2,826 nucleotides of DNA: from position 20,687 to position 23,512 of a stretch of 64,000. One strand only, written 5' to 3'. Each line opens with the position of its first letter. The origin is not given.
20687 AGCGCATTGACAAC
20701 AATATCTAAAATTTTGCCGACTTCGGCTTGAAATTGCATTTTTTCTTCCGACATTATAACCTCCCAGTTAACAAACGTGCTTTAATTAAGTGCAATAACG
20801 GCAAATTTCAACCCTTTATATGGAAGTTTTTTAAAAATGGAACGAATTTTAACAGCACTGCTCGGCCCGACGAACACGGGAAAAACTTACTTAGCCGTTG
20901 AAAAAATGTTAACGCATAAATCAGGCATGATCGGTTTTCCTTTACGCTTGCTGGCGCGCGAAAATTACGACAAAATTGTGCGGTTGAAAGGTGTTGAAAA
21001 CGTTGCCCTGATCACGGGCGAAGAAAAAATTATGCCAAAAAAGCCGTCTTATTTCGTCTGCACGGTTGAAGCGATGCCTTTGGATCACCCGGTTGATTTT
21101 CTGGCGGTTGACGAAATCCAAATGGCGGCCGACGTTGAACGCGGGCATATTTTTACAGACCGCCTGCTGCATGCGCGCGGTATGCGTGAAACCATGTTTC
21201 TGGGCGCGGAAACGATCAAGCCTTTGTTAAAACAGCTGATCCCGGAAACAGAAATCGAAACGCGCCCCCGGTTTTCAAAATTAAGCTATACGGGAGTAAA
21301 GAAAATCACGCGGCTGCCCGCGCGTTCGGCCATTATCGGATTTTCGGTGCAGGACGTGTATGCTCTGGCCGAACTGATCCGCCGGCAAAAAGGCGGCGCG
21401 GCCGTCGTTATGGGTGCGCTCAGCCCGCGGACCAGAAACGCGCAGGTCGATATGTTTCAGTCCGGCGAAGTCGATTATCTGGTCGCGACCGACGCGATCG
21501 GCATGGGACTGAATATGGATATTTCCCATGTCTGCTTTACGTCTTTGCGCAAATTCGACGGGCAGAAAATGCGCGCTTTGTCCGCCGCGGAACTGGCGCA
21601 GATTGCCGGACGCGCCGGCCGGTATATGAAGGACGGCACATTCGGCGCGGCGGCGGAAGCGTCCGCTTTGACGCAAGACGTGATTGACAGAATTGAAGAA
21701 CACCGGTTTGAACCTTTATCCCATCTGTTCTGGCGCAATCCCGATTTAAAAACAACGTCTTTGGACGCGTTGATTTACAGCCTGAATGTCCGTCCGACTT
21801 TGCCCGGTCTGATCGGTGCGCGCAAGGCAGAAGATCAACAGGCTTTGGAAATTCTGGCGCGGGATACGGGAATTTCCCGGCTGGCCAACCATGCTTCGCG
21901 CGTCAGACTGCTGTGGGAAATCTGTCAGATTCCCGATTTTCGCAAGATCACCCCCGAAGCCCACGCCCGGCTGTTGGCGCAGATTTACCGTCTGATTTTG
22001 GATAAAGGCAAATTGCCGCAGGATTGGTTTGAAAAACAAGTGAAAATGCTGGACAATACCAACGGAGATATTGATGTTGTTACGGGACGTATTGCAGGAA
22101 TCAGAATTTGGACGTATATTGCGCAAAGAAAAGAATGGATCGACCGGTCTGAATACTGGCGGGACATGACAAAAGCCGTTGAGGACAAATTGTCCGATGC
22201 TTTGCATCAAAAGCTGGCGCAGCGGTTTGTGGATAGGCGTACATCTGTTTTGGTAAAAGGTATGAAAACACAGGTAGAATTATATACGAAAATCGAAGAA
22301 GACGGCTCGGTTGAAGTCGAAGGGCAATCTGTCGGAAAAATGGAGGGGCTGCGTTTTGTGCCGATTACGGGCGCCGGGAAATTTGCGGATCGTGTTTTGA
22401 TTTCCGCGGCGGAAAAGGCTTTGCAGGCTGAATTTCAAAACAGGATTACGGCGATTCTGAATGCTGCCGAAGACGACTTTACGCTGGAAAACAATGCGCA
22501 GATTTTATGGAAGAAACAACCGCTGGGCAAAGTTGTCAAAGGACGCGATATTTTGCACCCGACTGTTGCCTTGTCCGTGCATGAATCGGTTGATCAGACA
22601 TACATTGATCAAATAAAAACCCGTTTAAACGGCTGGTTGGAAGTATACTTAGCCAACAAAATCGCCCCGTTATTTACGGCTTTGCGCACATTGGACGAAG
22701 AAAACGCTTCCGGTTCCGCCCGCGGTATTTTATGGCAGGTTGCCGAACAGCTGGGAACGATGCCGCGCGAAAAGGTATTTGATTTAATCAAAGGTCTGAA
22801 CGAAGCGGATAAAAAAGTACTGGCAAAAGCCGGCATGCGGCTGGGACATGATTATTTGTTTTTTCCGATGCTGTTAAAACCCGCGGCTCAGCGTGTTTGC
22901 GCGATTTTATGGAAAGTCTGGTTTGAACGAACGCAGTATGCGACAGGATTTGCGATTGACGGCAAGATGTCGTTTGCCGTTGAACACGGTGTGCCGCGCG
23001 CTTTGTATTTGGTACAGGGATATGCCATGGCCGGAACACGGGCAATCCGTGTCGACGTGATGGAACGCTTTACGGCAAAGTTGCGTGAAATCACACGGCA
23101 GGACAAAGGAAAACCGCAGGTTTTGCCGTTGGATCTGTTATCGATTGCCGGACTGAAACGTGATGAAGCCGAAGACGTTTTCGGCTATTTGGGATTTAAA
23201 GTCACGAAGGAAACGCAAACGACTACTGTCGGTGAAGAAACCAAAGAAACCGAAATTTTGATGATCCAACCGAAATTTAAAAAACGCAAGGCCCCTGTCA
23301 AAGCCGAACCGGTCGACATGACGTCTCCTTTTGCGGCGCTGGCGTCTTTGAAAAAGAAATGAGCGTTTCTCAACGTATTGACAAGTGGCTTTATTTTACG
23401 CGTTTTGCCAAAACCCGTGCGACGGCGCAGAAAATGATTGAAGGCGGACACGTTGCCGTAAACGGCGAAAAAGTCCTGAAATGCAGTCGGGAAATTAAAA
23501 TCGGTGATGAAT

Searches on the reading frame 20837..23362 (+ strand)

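Call 5: search_protein_families(library=pfam, proteins=[window:20837-23362:+], max_evalue=0.01)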
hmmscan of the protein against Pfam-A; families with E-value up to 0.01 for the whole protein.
window:20837-23362:+ (841 aa): 2 families
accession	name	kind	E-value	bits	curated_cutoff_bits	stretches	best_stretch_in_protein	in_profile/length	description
PF22527.2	DEXQc_Suv3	-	1.2e-27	96.8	27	1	1-139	11-146/154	DEXQ-box helicase domain of Suv3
PF00271.37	Helicase_C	-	3.8e-11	43.7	23.5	1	174-263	28-109/110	Helicase conserved C-terminal domain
